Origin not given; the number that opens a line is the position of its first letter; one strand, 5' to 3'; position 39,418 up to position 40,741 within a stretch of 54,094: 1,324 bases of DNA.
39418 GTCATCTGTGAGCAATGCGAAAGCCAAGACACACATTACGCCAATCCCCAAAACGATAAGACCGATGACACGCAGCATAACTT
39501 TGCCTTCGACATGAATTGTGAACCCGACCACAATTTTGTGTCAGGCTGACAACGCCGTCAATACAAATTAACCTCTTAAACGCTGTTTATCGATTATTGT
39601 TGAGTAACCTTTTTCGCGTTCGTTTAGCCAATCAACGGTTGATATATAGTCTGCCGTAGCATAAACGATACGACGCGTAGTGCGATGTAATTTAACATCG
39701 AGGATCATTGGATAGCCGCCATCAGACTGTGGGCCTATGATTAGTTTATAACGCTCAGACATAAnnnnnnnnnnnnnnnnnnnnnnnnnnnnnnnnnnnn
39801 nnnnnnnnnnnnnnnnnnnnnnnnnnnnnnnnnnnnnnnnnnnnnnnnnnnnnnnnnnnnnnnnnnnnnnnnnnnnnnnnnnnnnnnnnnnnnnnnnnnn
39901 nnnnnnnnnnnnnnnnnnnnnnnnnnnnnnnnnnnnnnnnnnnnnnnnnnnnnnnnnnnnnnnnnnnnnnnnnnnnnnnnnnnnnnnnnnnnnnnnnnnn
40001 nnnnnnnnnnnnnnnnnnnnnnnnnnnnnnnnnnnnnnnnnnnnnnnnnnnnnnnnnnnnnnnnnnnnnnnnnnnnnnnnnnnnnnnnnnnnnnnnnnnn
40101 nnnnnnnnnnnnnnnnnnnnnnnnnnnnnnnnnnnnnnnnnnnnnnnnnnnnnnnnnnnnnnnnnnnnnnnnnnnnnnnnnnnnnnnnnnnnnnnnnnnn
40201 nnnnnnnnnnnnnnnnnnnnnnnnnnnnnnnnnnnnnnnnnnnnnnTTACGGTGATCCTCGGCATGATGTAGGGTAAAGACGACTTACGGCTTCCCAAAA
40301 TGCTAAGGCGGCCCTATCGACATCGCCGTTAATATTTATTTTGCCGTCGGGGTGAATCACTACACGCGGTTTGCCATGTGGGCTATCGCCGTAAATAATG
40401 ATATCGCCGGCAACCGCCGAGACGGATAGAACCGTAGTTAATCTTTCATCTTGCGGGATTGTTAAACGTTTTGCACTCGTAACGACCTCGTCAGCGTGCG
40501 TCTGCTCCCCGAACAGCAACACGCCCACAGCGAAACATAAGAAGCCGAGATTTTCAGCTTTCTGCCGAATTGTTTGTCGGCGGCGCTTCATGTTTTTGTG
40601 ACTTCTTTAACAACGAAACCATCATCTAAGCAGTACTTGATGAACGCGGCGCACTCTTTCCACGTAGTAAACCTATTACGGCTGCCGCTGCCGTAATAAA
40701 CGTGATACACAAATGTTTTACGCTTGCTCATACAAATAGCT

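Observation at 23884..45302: Family of ~60-bp early promoter cassettes with a 16-bp dyad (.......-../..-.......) filling the -35/-10 spacer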

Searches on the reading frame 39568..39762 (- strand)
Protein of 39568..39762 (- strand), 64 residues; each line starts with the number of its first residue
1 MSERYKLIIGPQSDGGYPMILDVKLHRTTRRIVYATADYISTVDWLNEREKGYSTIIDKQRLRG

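Call 25: search_protein_families(library=pfam, proteins=[window:39568-39762:-], max_evalue=0.05)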
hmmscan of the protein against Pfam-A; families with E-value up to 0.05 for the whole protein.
window:39568-39762:- (64 aa): 0 families

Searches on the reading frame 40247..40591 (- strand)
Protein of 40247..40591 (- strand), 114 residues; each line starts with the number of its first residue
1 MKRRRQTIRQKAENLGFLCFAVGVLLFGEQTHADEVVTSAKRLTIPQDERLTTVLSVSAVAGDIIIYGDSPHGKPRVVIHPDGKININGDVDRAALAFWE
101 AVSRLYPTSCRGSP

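Call 25: search_protein_families(library=pfam, proteins=[window:40247-40591:-], max_evalue=0.05)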
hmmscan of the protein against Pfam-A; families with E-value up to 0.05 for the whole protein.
window:40247-40591:- (114 aa): 1 family
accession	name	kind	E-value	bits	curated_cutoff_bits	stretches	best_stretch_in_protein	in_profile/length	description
PF00319.23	SRF-TF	-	0.0073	16.2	26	1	2-30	13-42/48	SRF-type transcription factor (DNA-binding and dimerisation domain)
